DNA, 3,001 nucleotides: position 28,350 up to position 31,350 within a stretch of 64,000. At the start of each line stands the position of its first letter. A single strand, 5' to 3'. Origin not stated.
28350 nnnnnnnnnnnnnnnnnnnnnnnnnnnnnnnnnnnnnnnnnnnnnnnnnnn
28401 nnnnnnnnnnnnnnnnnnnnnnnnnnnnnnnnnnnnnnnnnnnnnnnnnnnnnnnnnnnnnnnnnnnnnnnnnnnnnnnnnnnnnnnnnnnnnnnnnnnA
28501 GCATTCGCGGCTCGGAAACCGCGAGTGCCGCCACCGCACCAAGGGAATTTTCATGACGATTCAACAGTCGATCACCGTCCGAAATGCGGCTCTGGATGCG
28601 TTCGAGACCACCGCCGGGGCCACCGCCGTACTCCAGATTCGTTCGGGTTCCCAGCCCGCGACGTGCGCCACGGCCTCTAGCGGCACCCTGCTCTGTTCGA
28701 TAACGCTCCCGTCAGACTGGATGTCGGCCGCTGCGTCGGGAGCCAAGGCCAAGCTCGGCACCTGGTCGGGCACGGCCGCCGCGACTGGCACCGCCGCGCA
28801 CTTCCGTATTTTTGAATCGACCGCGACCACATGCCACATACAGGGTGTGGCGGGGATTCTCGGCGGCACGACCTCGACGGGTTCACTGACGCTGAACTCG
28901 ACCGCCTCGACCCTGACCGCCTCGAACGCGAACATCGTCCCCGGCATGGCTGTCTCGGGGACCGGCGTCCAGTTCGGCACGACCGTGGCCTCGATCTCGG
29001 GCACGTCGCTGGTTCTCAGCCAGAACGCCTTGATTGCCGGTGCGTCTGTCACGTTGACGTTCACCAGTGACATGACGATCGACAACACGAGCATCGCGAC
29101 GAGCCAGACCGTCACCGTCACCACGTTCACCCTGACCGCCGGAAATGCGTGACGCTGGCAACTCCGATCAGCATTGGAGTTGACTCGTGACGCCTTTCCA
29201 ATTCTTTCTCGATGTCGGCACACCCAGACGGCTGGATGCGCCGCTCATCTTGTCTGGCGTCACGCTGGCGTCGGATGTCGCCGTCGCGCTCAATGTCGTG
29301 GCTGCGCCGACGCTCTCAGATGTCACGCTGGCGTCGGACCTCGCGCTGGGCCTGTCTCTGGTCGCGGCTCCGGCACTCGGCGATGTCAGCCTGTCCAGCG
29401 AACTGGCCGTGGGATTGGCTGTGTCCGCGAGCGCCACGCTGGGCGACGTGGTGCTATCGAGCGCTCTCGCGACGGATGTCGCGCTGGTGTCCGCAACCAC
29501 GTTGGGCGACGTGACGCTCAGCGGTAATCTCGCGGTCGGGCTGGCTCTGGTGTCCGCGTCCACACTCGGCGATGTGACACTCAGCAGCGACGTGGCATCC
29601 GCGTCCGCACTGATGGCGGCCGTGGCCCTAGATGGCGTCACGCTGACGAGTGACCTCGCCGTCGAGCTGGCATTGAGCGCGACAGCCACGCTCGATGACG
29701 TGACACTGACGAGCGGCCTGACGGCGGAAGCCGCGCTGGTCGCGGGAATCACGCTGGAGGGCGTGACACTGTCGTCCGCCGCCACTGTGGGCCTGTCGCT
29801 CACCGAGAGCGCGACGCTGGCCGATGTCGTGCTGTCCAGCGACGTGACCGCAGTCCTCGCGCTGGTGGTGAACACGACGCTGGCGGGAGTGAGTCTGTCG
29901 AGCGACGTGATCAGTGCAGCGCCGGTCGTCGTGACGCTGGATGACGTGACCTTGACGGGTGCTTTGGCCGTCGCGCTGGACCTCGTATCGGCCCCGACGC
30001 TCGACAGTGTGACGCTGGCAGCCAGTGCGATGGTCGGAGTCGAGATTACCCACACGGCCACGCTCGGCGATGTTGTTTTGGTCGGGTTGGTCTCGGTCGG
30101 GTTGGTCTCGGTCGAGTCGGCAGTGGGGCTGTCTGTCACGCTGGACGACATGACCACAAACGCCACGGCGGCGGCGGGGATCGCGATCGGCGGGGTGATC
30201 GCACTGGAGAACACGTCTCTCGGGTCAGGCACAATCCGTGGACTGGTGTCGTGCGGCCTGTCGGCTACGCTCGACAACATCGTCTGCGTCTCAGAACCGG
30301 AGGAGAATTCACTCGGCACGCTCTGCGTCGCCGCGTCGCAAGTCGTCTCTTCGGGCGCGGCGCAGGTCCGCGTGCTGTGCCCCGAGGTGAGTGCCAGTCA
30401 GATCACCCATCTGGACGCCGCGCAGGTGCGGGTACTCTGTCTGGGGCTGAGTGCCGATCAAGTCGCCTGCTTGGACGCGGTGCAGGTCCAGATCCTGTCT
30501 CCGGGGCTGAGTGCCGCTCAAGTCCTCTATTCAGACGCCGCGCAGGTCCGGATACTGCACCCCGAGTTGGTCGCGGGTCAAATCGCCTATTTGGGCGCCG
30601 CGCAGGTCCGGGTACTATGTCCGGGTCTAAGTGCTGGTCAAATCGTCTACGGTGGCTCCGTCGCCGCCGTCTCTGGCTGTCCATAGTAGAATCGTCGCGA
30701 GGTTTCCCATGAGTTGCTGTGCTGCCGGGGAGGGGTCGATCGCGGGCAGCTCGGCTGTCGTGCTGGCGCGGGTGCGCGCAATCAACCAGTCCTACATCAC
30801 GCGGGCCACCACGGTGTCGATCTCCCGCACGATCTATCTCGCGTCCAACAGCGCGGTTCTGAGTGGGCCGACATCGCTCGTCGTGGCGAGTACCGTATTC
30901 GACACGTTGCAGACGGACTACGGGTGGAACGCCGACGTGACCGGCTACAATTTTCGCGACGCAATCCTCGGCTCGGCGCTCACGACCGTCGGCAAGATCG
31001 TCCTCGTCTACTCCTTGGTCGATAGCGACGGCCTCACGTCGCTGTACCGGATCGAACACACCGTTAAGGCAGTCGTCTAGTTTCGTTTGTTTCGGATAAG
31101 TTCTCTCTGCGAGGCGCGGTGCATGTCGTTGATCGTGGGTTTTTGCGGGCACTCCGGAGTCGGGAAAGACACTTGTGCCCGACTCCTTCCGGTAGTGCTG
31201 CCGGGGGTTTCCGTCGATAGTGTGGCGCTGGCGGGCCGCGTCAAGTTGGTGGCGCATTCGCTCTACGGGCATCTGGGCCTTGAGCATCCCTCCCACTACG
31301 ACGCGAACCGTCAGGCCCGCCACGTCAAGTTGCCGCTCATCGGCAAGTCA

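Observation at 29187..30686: Protein built from two arrays of 20-aa tandem repeats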

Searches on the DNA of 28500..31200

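Call 108: search_rna_families(source=window, start=28500, end=31200, threshold=evalue, max_evalue=1)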
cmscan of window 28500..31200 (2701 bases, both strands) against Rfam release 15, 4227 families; matches with E-value up to 1: 0.
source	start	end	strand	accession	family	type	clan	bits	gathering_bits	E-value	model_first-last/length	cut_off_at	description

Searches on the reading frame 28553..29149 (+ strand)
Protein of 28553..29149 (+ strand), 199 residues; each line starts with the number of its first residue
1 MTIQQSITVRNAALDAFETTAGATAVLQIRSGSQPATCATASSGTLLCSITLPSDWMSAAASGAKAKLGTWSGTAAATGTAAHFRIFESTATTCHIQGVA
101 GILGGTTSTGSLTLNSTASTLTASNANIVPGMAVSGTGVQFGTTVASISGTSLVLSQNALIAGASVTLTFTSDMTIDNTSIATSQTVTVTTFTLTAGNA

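Call 10: search_protein_families(library=phrogs, proteins=[window:28553-29149:+], max_evalue=0.01)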
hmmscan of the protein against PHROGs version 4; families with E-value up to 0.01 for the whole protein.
window:28553-29149:+ (199 aa): 1 family
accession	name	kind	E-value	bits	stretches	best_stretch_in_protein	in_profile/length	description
phrog_3758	-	head and packaging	7.4e-22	78.8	1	2-118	2-121/140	virion structural protein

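Call 11: search_protein_families(library=pfam, proteins=[window:28553-29149:+], max_evalue=0.01)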
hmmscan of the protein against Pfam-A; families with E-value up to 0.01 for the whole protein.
window:28553-29149:+ (199 aa): 0 families

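Call 14: search_dna_similar(query=window:28553-29149:+, collection=phages, mode=protein, max_evalue=0.001, max_rows=30)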
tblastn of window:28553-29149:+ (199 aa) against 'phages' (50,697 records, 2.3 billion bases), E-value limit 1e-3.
Records with a match: 6; places in all: 6; records where one place covers at least 80% of the query: 0.
Best place of each record, by identity: <60% 6.
By first word of the organism name: Microcystis 3; Caulobacter 2; Pseudanabaena 1.
By host as written in the record: Caulobacter crescentus 2; Pseudanabaena sp. 1; Microcystis aeruginosa 1; Microcystis elabens 1; Microcystis wesenbergii 1.
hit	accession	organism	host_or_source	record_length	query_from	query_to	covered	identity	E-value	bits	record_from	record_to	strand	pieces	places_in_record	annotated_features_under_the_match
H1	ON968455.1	Pseudanabaena phage Pan4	Pseudanabaena sp.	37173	1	97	49%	57.1%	6e-17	84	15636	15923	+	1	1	hypothetical protein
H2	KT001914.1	Caulobacter phage Seuss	Caulobacter crescentus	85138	1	98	49%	56.1%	5e-14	75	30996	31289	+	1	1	hypothetical protein | ribosome_binding_site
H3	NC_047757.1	Caulobacter phage Seuss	Caulobacter crescentus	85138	1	98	49%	56.1%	5e-14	75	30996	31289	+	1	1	virion structural protein | ribosome_binding_site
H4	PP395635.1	Microcystis phage Mae-JY02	Microcystis aeruginosa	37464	1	99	50%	49.0%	6e-15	78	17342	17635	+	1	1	hypothetical protein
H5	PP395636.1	Microcystis phage Mel-JY03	Microcystis elabens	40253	1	99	50%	49.0%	6e-15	78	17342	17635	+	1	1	hypothetical protein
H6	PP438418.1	Microcystis phage Mwe-JY26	Microcystis wesenbergii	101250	3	98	48%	44.3%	2e-10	65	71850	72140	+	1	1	hypothetical protein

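Call 17: get_annotated_region(hit=H3, flank=8000)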
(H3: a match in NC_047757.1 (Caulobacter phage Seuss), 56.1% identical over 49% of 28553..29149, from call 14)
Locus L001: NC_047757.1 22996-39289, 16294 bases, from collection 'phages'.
description: Caulobacter phage Seuss, complete genome.
organism: Caulobacter phage Seuss (NCBI taxid 1675601)
taxonomy: Viruses; Duplodnaviria; Heunggongvirae; Uroviricota; Caudoviricetes; Seussvirus; Seussvirus seuss
host: Caulobacter crescentus; source: -; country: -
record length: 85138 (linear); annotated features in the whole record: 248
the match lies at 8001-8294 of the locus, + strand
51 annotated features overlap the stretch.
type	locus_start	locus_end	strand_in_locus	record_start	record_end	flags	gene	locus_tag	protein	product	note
CDS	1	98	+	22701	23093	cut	-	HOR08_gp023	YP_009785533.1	hypothetical protein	-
regulatory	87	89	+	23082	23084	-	-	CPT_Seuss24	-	ribosome_binding_site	-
CDS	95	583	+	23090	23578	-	-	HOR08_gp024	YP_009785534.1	minor tail protein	-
regulatory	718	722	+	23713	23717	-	-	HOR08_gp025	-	ribosome_binding_site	-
CDS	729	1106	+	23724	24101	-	-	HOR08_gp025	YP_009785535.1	tail assembly protein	-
regulatory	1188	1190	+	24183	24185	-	-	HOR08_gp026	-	ribosome_binding_site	-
CDS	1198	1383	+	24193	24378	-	-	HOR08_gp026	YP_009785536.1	hypothetical protein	-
regulatory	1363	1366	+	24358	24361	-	-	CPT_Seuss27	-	ribosome_binding_site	-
CDS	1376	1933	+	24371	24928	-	-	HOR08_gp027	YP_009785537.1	tail assembly protein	-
regulatory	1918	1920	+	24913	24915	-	-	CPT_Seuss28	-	ribosome_binding_site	-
CDS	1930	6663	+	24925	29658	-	-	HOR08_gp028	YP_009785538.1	central tail fiber J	-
regulatory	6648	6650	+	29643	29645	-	-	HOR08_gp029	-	ribosome_binding_site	-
CDS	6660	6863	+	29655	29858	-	-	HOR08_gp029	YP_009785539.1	hypothetical protein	-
regulatory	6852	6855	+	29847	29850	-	-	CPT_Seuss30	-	ribosome_binding_site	-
CDS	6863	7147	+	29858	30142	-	-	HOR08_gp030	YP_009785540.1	hypothetical protein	-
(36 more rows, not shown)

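Call 94: search_protein_families(library=ncbifam, proteins=[L001:11177-11980:+, window:28553-29149:+], max_evalue=0.1)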
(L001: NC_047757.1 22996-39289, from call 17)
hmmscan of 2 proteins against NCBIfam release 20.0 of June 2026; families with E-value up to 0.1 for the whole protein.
L001:11177-11980:+ (268 aa): 1 family
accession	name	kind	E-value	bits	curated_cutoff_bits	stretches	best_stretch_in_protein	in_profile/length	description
TIGR00996.1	Mtu_fam_mce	paralog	7.1e-05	22.1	140.5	1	105-224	132-249/291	MCE family protein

window:28553-29149:+ (199 aa): 1 family
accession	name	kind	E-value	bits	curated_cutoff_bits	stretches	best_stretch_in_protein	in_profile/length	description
NF045930.1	Cytc6PetJCyano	equivalog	0.053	13.5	135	0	71-101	19-49/110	cytochrome c6 PetJ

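Call 110: search_dna_similar(query=L001:11177-11980:+, collection=phages, mode=protein, max_evalue=0.001, max_rows=25)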
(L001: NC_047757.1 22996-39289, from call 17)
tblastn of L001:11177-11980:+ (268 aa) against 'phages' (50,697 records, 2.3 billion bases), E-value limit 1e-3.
Records with a match: 2; places in all: 2; records where one place covers at least 80% of the query: 2.
Best place of each record, by identity: >=99% 2.
By first word of the organism name: Caulobacter 2.
By host as written in the record: Caulobacter crescentus 2.
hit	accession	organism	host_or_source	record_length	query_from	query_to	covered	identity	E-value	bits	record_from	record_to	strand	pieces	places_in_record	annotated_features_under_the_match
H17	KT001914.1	Caulobacter phage Seuss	Caulobacter crescentus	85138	2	268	100%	100.0%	3e-85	283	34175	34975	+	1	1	hypothetical protein | ribosome_binding_site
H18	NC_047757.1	Caulobacter phage Seuss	Caulobacter crescentus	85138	2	268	100%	100.0%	3e-85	283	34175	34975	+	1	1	hypothetical protein | ribosome_binding_site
